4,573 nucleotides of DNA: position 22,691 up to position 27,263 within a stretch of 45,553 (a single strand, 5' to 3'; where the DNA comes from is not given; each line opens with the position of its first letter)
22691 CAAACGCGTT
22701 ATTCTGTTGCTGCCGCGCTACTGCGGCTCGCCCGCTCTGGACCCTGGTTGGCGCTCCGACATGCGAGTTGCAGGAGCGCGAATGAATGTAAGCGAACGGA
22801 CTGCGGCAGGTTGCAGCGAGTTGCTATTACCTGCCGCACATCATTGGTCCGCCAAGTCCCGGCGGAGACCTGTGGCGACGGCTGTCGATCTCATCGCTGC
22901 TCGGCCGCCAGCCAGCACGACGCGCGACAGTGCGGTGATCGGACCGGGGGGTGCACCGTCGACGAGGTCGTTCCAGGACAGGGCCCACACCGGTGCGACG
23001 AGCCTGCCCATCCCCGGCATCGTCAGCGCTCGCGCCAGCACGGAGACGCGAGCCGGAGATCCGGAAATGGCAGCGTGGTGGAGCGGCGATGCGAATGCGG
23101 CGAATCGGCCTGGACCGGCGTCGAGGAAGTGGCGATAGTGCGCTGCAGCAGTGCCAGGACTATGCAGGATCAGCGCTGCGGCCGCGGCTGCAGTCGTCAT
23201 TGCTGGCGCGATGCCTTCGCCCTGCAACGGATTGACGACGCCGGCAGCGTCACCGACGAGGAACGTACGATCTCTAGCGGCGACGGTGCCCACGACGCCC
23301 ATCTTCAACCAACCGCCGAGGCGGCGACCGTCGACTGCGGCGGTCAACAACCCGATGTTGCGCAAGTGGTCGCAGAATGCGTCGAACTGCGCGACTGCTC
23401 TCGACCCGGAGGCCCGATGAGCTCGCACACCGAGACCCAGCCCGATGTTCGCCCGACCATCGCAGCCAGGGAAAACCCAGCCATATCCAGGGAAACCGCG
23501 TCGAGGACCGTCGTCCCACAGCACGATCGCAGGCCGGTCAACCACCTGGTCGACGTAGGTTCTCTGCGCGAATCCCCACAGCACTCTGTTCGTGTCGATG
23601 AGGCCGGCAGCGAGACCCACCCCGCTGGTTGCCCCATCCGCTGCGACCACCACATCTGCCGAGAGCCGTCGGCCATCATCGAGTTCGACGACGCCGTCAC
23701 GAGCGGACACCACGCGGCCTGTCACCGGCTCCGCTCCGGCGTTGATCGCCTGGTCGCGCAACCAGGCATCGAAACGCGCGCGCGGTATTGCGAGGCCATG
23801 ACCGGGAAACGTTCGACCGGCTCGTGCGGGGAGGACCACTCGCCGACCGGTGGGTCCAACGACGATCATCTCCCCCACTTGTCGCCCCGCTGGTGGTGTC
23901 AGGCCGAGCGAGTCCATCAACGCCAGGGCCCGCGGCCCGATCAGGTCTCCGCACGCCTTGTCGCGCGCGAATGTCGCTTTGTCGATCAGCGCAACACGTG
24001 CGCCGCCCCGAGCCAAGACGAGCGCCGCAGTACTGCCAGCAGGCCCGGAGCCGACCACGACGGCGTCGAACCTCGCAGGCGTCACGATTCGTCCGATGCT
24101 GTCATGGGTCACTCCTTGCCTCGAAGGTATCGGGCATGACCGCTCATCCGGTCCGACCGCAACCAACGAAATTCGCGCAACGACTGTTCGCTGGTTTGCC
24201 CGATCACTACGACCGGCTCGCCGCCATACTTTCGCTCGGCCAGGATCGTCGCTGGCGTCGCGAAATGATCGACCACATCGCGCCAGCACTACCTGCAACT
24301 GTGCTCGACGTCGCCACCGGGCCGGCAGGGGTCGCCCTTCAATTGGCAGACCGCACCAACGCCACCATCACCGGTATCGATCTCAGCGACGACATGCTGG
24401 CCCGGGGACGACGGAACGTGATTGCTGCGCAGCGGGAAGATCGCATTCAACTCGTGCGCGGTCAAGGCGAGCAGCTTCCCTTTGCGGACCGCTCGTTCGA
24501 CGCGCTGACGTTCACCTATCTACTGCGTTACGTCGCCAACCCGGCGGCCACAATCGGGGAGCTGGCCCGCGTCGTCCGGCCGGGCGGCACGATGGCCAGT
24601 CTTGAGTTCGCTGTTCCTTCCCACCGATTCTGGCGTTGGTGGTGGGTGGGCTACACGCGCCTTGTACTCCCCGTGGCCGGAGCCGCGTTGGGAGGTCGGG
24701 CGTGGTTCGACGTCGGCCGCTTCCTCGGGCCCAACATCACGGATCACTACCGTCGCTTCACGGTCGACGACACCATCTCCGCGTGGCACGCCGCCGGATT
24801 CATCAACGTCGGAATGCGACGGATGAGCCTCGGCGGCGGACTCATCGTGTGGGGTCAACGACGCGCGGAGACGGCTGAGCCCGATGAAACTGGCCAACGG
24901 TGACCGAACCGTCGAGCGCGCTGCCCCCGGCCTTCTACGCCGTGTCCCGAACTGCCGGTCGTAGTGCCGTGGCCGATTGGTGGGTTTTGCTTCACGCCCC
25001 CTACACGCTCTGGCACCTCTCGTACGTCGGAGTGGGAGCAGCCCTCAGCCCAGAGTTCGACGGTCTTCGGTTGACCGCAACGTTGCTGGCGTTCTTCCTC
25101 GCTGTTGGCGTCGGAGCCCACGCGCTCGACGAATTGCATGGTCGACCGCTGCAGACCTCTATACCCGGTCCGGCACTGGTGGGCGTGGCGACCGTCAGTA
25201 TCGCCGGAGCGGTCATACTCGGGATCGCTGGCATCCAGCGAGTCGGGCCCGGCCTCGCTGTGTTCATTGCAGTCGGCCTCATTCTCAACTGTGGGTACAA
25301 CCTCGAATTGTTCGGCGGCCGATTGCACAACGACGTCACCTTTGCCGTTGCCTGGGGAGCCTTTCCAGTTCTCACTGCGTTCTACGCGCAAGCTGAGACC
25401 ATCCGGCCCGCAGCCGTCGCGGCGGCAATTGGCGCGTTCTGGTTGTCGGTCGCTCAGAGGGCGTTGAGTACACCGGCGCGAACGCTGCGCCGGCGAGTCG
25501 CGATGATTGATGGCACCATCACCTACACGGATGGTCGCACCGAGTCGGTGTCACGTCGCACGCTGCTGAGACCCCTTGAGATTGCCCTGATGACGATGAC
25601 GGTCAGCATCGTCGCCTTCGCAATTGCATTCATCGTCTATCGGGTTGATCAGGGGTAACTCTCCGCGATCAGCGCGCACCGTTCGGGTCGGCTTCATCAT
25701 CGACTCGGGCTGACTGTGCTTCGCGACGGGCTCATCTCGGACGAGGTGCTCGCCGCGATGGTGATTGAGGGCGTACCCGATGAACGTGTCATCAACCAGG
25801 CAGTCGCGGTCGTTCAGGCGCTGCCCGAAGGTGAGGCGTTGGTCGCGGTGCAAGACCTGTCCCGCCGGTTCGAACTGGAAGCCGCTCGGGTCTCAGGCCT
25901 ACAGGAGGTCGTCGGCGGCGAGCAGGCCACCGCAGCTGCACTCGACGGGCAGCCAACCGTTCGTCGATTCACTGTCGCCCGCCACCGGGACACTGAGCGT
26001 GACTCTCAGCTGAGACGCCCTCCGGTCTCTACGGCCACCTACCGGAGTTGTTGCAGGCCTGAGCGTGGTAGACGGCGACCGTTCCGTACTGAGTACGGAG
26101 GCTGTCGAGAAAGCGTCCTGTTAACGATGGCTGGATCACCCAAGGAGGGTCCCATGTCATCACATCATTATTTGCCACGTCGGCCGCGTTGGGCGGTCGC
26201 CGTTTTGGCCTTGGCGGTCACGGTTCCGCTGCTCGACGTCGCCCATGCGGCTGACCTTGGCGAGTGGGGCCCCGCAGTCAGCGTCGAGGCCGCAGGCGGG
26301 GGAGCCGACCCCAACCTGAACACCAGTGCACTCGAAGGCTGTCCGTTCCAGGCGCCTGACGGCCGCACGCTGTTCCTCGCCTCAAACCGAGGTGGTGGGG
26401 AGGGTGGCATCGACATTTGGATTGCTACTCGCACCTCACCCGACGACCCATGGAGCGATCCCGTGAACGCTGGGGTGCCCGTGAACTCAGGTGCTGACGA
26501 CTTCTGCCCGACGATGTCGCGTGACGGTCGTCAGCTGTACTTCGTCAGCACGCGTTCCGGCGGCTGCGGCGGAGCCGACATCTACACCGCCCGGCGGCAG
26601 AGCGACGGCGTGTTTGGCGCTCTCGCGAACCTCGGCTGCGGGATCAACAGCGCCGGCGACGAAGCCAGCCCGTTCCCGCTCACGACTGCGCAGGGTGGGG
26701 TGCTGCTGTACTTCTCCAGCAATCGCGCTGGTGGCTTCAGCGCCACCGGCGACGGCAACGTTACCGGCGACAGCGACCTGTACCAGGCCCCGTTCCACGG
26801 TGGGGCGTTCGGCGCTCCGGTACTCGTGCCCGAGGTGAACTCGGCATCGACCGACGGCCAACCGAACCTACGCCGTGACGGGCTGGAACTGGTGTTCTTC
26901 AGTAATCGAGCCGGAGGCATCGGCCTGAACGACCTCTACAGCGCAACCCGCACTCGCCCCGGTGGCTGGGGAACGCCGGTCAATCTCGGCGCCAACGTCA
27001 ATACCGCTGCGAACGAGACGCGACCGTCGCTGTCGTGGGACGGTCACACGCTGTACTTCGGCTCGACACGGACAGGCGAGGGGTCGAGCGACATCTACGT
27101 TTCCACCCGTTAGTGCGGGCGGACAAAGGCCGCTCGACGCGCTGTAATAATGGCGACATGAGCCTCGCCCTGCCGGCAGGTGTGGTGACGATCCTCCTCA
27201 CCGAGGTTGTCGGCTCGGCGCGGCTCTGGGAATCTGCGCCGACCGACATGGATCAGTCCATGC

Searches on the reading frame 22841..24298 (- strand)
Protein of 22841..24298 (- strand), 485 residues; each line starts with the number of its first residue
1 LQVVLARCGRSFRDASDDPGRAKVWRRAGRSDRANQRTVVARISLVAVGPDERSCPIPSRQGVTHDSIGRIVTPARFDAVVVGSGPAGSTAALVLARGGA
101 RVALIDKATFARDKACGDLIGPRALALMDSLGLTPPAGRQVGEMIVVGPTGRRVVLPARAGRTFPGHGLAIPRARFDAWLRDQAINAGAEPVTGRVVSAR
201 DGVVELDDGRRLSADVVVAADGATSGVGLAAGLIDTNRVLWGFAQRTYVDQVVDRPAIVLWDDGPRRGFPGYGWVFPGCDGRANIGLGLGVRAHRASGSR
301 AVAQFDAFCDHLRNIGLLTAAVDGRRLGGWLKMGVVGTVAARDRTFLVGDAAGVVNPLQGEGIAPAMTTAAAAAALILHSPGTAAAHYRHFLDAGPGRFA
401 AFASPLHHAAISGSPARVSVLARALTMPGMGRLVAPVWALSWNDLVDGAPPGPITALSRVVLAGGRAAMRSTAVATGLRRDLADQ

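Call 28: search_protein_families(library=pfam, proteins=[window:22841-24298:-], max_evalue=0.01)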
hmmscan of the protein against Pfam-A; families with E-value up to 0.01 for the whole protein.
window:22841-24298:- (485 aa): 12 families
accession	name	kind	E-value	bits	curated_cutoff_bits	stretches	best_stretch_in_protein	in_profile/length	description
PF01494.25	FAD_binding_3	-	7.4e-16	58.7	22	1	78-383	3-325/349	FAD binding domain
PF07992.20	Pyr_redox_2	-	1.6e-08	34.7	26.1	1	78-110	2-35/291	Pyridine nucleotide-disulphide oxidoreductase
PF04820.20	Trp_halogenase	-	8.5e-07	28.6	21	1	169-369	153-346/458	Tryptophan halogenase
PF01266.30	DAO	-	2.2e-06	27.9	27.9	1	78-111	1-35/353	FAD dependent oxidoreductase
PF00890.30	FAD_binding_2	-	2.5e-05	24.1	20.4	1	78-110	1-33/414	FAD binding domain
PF12831.13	FAD_oxidored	-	8.7e-05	22.4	27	1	78-110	1-33/416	FAD dependent oxidoreductase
PF01134.28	GIDA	-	0.00021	20.9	22.1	1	78-107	1-30/391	Glucose inhibited division protein A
PF13450.12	NAD_binding_8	-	0.00029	21.5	21.9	1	81-108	1-28/68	NAD(P)-binding Rossmann-like domain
PF03486.20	HI0933_like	-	0.00064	19.7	50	1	78-109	2-33/244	HI0933-like protein Rossmann domain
PF22578.2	GGR_cat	-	0.00069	19.9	27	1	271-310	32-69/88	Geranylgeranyl reductase catalytic domain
PF01946.23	Thi4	-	0.0014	18.3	26.2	1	64-107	5-49/235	Thi4 family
PF05834.18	Lycopene_cycl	-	0.0047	16.5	23.4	0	171-227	84-145/380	Lycopene cyclase protein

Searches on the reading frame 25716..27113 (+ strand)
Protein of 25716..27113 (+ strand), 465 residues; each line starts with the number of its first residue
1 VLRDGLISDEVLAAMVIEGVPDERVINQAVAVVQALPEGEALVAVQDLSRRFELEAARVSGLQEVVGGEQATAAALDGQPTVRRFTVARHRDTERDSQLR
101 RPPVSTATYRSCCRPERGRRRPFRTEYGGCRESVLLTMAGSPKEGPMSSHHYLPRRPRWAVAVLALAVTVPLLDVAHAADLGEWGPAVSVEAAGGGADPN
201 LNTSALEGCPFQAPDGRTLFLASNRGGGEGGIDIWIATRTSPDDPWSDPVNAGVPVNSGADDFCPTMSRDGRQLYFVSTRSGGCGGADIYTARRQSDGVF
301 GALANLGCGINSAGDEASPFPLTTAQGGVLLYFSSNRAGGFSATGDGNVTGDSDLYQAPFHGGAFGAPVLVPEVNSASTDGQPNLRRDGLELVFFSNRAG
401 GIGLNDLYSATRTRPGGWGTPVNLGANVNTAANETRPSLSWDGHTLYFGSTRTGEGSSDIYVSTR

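Call 28: search_protein_families(library=pfam, proteins=[window:25716-27113:+], max_evalue=0.01)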
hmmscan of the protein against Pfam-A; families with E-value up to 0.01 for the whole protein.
window:25716-27113:+ (465 aa): 1 family
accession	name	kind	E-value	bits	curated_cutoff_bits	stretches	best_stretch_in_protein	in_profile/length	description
PF07676.18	PD40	-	6e-25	87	20.9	3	255-290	4-37/38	WD40-like Beta Propeller Repeat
